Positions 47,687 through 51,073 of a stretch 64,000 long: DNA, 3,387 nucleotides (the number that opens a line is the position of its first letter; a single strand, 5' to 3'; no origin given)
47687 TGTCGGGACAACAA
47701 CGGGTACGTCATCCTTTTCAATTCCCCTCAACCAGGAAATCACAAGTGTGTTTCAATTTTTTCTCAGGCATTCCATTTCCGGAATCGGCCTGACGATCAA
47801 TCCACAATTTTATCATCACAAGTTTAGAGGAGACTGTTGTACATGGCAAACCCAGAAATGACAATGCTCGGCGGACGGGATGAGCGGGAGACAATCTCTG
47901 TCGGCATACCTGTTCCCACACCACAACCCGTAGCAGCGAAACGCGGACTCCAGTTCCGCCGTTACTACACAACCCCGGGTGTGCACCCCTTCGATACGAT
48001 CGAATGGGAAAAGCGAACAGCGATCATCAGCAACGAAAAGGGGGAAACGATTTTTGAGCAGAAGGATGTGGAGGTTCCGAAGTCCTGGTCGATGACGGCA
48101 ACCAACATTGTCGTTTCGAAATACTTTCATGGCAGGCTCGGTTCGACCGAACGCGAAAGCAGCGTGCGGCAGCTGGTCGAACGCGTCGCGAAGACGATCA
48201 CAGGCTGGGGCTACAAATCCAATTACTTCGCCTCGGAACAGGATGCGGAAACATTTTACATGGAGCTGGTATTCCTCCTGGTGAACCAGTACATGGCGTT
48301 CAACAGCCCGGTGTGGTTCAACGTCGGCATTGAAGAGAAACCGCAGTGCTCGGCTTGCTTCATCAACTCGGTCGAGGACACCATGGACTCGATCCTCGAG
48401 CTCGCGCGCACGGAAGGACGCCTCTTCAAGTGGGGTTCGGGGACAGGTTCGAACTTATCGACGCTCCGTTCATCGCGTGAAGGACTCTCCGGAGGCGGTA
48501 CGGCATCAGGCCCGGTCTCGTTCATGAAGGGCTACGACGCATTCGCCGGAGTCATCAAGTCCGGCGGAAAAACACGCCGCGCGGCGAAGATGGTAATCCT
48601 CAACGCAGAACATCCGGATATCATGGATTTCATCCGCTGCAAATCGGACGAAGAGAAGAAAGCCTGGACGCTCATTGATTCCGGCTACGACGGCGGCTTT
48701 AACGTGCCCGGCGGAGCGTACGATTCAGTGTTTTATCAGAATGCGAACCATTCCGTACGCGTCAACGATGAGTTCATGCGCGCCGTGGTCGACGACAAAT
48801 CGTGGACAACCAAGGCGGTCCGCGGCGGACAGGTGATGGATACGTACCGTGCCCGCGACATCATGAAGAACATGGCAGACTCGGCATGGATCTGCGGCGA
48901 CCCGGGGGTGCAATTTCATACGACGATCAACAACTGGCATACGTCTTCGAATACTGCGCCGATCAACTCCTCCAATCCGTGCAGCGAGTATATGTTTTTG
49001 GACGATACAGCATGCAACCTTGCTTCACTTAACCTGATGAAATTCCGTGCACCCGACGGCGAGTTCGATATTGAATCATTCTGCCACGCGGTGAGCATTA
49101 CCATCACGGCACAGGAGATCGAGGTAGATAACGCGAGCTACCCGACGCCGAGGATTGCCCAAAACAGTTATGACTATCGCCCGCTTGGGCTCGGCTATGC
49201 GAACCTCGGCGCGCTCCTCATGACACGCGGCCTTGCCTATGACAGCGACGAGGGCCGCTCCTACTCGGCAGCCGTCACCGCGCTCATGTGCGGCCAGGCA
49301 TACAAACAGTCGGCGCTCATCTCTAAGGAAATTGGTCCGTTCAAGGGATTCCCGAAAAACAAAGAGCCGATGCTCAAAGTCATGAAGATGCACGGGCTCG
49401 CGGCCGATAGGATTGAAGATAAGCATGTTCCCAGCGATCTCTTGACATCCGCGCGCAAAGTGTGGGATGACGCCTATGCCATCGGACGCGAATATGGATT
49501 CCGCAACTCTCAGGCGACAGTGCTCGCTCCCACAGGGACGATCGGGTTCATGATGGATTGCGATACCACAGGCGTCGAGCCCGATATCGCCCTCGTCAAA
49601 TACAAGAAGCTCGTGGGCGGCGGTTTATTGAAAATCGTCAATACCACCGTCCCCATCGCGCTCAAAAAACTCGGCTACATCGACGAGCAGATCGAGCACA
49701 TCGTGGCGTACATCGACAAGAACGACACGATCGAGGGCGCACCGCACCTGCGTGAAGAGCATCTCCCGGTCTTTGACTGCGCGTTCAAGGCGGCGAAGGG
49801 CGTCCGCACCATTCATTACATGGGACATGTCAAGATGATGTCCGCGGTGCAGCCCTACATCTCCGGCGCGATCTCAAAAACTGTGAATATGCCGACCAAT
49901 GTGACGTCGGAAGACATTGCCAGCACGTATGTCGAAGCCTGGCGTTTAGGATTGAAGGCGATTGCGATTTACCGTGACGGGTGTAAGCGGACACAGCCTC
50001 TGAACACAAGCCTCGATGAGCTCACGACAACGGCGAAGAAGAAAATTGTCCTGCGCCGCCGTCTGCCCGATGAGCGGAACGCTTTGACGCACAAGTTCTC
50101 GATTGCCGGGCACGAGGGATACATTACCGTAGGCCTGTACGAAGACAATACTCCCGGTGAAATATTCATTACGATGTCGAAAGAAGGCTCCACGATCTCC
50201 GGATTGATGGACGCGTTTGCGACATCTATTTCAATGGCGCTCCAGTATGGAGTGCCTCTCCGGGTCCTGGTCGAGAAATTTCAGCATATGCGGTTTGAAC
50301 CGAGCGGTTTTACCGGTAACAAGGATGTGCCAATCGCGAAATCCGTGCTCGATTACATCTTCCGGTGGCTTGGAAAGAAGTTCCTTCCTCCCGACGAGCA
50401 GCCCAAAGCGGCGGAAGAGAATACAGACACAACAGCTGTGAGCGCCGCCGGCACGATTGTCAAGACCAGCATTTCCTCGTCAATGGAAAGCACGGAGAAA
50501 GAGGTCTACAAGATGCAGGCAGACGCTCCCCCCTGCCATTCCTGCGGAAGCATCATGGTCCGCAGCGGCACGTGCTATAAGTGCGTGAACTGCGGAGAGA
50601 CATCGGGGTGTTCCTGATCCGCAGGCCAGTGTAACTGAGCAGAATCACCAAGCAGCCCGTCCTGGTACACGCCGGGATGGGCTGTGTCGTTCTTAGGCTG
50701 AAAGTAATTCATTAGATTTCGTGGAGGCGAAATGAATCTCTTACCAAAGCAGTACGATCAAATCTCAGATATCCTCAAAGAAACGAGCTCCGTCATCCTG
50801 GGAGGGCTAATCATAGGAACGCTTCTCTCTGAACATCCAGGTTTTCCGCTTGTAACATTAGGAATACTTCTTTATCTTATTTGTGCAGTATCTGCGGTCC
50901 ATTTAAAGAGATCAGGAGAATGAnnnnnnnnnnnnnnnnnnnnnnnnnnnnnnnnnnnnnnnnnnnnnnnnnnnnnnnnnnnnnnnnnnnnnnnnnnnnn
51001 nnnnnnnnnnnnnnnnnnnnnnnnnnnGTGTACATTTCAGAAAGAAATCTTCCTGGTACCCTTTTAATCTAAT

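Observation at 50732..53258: Operon-like run of six small membrane-protein genes downstream of nrdJ, including a TMEM175-family channel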

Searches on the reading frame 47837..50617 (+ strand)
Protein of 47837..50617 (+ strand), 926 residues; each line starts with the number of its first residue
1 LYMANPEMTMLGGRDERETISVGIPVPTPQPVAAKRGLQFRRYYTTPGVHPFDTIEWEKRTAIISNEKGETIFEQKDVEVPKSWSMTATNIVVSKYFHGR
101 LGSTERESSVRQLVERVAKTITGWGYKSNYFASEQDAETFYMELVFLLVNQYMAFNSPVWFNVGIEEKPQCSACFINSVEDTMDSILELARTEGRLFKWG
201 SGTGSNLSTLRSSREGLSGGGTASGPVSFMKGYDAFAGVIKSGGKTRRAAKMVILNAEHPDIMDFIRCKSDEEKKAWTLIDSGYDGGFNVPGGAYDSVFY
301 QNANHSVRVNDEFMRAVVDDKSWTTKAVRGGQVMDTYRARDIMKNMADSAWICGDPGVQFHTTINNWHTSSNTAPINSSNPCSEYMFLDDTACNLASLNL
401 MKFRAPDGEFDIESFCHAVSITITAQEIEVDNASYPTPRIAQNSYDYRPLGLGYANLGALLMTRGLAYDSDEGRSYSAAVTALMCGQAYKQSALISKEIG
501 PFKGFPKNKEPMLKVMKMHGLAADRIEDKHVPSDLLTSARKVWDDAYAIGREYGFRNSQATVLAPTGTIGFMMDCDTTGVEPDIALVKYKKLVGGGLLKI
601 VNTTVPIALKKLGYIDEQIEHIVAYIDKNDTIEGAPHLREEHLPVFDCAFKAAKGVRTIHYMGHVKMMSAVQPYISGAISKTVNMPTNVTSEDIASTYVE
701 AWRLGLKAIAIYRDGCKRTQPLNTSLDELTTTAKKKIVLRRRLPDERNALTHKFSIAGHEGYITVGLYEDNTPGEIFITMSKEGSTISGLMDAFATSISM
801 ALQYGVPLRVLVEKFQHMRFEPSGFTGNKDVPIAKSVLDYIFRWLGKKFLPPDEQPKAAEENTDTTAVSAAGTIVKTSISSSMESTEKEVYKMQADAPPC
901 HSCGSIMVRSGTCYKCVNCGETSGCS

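Call 6: search_protein_families(library=ncbifam, proteins=[window:47837-50617:+], max_evalue=1)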
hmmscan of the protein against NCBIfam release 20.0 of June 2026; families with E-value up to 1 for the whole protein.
window:47837-50617:+ (926 aa): 21 families
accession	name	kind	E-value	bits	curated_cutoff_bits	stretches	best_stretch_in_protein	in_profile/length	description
NF005122.0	PRK06556.1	equivalog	0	1442.1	859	2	33-873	19-876/960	vitamin B12-dependent ribonucleotide reductase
NF005736.0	PRK07562.1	equivalog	1.4e-273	910.6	1737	7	293-626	387-736/1222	vitamin B12-dependent ribonucleotide reductase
TIGR02504.1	NrdJ_Z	equivalog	6.1e-176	586.5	399.95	1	106-722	18-606/606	adenosylcobalamin-dependent ribonucleoside-diphosphate reductase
NF006417.0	PRK08665.1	equivalog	2.1e-121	406.5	961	2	300-922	198-756/759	vitamin B12-dependent ribonucleotide reductase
NF005010.0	PRK06406.1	subfamily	1.7e-83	281.2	1125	3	301-518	355-570/771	vitamin B12-dependent ribonucleotide reductase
TIGR02506.1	NrdE_NrdA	equivalog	2.8e-72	244.1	341.05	2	310-708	230-609/616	ribonucleoside-diphosphate reductase subunit alpha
NF006207.0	PRK08332.1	equivalog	1.5e-55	188.2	2400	3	380-720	1240-1560/1684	vitamin B12-dependent ribonucleotide reductase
NF006577.0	PRK09102.1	equivalog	2.4e-44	151.6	620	3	136-273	58-195/604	ribonucleoside-diphosphate reductase subunit alpha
NF005401.0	PRK06948.1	subfamily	5.1e-37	127.8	906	2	161-591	76-486/604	ribonucleotide reductase-like protein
NF005991.0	PRK08115.1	equivalog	9.5e-37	126.4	854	2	309-729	406-784/858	vitamin B12-dependent ribonucleotide reductase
NF009029.0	PRK12365.1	equivalog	7.1e-34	116.9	1350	2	337-713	626-992/1046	ribonucleoside-diphosphate reductase subunit alpha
NF005101.0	PRK06539.1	equivalog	1.1e-33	116.3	988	1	152-709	207-755/822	ribonucleoside-diphosphate reductase subunit alpha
NF005544.0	PRK07207.1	equivalog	2.4e-33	115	965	2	332-712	538-908/965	ribonucleoside-diphosphate reductase subunit alpha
TIGR04170.1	RNR_1b_NrdE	exception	3.3e-30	105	750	2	139-587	129-593/698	class 1b ribonucleoside-diphosphate reductase subunit alpha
NF005483.0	PRK07088.1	equivalog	2.2e-22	79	1214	3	156-386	222-462/764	ribonucleoside-diphosphate reductase subunit alpha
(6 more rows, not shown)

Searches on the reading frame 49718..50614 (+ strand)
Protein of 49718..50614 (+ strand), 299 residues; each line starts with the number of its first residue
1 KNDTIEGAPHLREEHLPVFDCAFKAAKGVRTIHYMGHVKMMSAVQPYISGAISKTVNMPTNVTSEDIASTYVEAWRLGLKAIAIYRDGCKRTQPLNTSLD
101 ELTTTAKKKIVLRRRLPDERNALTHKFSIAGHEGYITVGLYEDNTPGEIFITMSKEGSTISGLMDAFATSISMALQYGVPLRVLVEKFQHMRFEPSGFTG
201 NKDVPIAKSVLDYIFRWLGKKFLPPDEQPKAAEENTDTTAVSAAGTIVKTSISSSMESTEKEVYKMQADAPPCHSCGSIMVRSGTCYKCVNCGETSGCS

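Call 28: find_related_loci(query=window:49718-50614:+, collection=metagenome_contigs, flank=7000)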
Query window:49718-50614:+ (299 aa) in metagenome_contigs; peptide patterns used: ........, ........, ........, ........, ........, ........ (x = any residue, [..] = any of these).
600 stretches matched a pattern (row limit reached: there are more); 580 encode a relative of the query (tblastn E <= 1e-3); the best 80 are kept; 80 distinct loci.
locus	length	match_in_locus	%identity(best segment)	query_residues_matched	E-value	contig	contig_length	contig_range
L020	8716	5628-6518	78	1-299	3e-168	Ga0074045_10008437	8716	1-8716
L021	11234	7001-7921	76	1-299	8e-161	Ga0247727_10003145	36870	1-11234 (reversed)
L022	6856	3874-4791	74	1-299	8e-158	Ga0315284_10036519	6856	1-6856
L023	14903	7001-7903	70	1-299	4e-146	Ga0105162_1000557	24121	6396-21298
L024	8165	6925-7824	69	1-299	5e-146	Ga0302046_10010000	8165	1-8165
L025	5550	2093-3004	68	1-299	4e-147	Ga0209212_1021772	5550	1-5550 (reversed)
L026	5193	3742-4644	69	1-299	3e-147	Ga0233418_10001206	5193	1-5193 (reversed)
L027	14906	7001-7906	66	1-299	3e-143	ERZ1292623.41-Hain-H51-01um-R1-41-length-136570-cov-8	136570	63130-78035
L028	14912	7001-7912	67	1-299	8e-143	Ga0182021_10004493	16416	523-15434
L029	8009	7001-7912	68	1-299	9e-143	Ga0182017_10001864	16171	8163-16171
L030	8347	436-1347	67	1-299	5e-141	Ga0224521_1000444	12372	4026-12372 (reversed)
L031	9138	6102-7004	67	1-299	2e-140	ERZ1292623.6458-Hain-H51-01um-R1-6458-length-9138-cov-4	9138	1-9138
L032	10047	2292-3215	67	1-299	1e-139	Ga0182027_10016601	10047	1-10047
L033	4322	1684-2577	63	2-299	2e-138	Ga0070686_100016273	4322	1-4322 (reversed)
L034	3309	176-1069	63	2-299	8e-141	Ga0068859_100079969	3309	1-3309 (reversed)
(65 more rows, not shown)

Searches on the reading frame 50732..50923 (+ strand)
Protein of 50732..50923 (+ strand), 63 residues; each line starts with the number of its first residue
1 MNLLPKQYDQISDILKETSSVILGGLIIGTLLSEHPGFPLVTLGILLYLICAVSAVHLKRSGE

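Call 3: search_protein_families(library=pfam, proteins=[window:50732-50923:+], max_evalue=1)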
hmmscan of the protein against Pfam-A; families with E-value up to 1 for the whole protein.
window:50732-50923:+ (63 aa): 0 families

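Call 6: search_protein_families(library=ncbifam, proteins=[window:50732-50923:+], max_evalue=1)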
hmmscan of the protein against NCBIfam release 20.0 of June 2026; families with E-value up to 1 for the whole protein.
window:50732-50923:+ (63 aa): 1 family
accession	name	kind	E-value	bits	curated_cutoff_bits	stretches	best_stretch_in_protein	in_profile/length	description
NF009363.0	PRK12720.1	equivalog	0.14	10.5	993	1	12-60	277-323/683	EscV/YscV/HrcV family type III secretion system export apparatus protein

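Call 19: search_protein_families(library=padloc, proteins=[window:50732-50923:+], max_evalue=1)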
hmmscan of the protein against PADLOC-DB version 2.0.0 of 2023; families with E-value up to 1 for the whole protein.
window:50732-50923:+ (63 aa): 0 families

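Call 36: list_cluster_members(proteins=[window:50732-50920:+, window:50920-51024:+, window:50926-51024:+, window:51173-51784:+, window:51791-52357:+, window:52869-53255:+, window:53251-53694:+, window:55177-55734:+])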
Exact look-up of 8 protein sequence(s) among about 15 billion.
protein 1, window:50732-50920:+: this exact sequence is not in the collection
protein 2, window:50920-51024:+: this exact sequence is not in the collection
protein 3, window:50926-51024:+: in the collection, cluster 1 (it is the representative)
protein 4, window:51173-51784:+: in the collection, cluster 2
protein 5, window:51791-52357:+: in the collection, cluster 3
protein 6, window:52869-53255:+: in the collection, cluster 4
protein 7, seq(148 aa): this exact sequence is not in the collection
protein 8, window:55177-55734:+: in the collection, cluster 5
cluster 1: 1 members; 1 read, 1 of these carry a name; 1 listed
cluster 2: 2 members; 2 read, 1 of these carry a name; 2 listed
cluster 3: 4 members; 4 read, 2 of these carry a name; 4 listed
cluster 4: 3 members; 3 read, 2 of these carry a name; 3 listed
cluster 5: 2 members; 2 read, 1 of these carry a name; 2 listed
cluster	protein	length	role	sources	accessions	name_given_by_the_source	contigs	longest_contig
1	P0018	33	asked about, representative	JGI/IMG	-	hypothetical protein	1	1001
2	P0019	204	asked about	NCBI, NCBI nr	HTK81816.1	MAG TPA: TMEM175 family protein [Bacteroidota bacterium] | TMEM175 family protein [Bacteroidota bacterium]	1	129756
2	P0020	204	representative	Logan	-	-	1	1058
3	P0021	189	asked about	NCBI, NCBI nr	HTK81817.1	MAG TPA: hypothetical protein VL633_05955 [Bacteroidota bacterium] | hypothetical protein [Bacteroidota bacterium]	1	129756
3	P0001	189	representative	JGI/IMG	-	-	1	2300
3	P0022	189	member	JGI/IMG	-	hypothetical protein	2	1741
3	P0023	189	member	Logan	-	-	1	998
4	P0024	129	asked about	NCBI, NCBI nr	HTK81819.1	MAG TPA: hypothetical protein VL633_05965 [Bacteroidota bacterium] | hypothetical protein [Bacteroidota bacterium]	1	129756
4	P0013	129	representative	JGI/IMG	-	hypothetical protein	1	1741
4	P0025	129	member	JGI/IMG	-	-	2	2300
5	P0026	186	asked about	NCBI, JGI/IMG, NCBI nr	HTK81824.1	MAG TPA: hypothetical protein VL633_05990 [Bacteroidota bacterium] | hypothetical protein | hypothetical protein [Bacteroidota bacterium]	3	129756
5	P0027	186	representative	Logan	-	-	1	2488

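Call 57: search_protein_representatives(protein=window:50732-50920:+)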
Query: 63 residues. Proteins with E-value up to 0.001 (for the whole library): 6; up to 1e-10: 2; up to 1e-30: 1. The best 6 are listed.
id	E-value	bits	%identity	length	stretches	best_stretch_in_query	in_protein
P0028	3.7e-32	124.5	98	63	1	1-63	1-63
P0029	1.4e-17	78.8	62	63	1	1-63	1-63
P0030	2.0e-06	43.7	36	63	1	6-63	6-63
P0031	1.2e-05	41.4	38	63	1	2-62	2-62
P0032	1.1e-04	38.3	31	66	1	2-62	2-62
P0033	7.2e-04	35.7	36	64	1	5-60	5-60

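Call 59: find_encoding_contigs(protein=P0029, flank=5000, max_places=5)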
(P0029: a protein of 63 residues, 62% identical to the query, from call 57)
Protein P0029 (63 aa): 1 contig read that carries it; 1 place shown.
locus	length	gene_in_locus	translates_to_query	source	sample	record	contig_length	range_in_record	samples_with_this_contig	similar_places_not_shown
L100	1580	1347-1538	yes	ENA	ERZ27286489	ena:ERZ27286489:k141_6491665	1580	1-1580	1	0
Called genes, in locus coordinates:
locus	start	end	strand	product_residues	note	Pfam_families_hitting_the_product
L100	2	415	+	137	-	?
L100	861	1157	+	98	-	PF01541:GIY-YIG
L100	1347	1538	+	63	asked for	-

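Call 67: search_protein_families(library=phrogs, proteins=[window:50732-50920:+], max_evalue=1)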
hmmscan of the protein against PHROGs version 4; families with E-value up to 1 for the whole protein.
window:50732-50920:+ (63 aa): 1 family
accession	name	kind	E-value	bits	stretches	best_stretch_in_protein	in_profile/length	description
phrog_20827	-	unknown function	0.29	11.8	1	9-46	6-42/252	-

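Call 68: list_cluster_members(proteins=[P0028, P0029, P0030, P0031, P0032, P0033])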
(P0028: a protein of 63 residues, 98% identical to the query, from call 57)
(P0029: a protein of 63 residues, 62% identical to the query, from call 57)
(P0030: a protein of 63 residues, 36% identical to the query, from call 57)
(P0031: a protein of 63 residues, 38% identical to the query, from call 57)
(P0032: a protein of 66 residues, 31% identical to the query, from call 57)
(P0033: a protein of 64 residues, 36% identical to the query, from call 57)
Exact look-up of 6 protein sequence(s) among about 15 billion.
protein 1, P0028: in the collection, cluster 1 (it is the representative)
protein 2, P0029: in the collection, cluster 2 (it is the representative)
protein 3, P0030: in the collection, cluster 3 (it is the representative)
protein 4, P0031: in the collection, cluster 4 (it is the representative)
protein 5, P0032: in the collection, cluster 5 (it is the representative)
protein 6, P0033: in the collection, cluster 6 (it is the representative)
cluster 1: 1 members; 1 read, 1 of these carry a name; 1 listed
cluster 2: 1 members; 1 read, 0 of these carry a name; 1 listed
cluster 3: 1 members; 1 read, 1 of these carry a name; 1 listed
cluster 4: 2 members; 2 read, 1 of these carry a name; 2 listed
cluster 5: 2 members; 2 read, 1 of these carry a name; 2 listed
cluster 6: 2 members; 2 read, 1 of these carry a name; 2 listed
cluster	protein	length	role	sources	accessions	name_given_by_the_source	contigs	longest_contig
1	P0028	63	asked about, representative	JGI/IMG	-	hypothetical protein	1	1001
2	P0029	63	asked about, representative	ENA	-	-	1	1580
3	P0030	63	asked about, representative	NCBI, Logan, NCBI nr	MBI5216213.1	MAG: hypothetical protein HY960_10715 [Ignavibacteriae bacterium] | hypothetical protein [Ignavibacteriota bacterium]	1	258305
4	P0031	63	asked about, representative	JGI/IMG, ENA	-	-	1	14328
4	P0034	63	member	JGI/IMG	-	hypothetical protein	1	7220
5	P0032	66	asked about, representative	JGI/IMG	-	-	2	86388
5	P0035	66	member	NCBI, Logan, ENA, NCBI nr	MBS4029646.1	MAG: hypothetical protein KGZ58_13545 [Ignavibacteriales bacterium] | hypothetical protein [Ignavibacteriales bacterium]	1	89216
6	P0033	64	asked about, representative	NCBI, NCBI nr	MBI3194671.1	MAG: hypothetical protein HYZ34_09435 [Ignavibacteriae bacterium] | hypothetical protein [Ignavibacteriota bacterium]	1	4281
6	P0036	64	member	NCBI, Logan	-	-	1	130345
